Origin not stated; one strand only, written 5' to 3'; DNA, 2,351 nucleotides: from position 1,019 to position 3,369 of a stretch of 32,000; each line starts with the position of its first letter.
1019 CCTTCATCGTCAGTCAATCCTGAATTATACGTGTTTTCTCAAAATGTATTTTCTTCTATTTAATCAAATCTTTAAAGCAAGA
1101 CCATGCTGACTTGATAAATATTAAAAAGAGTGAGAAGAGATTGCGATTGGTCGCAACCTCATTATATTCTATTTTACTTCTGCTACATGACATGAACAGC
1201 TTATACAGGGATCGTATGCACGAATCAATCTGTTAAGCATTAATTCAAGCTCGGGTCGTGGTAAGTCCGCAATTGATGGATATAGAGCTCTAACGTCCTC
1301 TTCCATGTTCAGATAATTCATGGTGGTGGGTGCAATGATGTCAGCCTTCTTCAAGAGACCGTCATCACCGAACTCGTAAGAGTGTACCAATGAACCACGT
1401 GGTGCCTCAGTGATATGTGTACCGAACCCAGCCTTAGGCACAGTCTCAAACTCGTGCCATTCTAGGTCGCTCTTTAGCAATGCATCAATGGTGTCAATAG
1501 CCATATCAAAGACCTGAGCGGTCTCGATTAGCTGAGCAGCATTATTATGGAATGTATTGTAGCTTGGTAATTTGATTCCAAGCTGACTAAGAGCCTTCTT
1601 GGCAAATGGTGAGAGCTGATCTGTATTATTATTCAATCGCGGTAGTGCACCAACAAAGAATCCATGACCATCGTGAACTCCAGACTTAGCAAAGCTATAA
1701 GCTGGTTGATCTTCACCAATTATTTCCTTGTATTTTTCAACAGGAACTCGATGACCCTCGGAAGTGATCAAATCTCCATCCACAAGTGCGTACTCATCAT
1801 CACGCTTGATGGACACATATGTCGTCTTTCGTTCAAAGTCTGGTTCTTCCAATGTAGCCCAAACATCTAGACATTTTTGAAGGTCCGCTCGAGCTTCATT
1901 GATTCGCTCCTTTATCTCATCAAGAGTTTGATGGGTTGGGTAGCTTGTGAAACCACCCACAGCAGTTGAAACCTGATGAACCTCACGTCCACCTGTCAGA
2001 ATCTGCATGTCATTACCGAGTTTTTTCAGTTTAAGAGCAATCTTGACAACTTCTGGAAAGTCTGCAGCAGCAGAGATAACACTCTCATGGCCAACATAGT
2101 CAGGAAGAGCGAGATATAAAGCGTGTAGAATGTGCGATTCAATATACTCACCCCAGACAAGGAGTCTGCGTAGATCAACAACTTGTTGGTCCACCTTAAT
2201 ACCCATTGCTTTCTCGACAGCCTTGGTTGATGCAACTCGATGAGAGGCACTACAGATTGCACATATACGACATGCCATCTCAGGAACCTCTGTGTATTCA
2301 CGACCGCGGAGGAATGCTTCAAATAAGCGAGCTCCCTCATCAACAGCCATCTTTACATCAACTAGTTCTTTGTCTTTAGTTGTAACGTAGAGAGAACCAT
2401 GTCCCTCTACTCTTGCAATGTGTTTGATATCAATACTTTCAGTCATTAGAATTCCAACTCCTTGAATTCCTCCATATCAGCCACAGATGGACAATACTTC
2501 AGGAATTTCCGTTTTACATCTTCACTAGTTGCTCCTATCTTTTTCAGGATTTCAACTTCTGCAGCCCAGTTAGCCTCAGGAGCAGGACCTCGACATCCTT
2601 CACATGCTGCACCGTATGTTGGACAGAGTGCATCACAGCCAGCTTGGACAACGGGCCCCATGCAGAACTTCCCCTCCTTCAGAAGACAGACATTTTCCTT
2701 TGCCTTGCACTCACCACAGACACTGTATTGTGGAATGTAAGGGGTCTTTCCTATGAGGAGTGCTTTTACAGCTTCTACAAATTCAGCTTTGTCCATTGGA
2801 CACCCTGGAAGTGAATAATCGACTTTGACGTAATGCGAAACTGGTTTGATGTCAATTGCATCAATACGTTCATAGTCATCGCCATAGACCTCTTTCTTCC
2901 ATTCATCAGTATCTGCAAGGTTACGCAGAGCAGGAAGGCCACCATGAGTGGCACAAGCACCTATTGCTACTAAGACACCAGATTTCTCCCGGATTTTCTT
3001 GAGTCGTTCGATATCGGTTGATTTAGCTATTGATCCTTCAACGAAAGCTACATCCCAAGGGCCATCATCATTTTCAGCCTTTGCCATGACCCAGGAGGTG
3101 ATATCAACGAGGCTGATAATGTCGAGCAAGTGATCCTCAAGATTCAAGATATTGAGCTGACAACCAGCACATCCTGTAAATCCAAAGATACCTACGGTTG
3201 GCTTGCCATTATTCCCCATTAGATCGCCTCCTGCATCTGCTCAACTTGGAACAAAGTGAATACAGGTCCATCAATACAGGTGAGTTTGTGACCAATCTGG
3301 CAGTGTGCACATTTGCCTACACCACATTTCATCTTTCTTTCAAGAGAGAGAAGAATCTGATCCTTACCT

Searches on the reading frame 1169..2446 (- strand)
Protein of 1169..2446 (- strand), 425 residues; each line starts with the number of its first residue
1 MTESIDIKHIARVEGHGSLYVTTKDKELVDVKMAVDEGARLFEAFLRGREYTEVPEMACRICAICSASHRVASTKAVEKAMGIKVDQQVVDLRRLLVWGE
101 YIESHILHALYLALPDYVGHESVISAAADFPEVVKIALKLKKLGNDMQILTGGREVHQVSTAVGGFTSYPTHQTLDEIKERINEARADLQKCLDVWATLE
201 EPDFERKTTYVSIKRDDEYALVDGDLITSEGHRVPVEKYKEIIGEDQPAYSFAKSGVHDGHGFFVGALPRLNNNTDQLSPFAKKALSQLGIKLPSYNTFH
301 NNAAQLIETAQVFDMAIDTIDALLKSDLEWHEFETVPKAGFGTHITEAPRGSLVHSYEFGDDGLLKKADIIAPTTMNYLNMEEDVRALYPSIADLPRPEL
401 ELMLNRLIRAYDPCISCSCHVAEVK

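Call 86: search_protein_families(library=pfam, proteins=[window:1169-2446:-], max_evalue=0.00001)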
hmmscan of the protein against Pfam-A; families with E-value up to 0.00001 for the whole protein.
window:1169-2446:- (425 aa): 1 family
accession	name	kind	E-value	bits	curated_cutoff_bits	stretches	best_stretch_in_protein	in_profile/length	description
PF00374.24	NiFeSe_Hases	-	1e-34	120.9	25.8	2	238-420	310-508/508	Nickel-dependent hydrogenase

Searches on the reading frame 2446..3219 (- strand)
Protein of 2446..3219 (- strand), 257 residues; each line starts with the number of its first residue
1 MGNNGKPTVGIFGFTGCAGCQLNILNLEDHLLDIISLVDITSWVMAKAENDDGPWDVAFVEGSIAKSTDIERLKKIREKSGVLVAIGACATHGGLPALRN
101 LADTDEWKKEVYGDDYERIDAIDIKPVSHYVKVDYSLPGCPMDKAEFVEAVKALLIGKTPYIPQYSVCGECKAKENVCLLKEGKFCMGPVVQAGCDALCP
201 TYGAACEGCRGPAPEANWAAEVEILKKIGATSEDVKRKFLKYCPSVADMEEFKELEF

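Call 86: search_protein_families(library=pfam, proteins=[window:2446-3219:-], max_evalue=0.00001)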
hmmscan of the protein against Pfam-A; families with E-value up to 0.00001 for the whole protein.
window:2446-3219:- (257 aa): 1 family
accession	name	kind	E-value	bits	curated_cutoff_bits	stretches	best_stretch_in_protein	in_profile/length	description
PF01058.29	Oxidored_q6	-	3e-26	92.1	27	1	17-154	1-128/128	NADH ubiquinone oxidoreductase, 20 Kd subunit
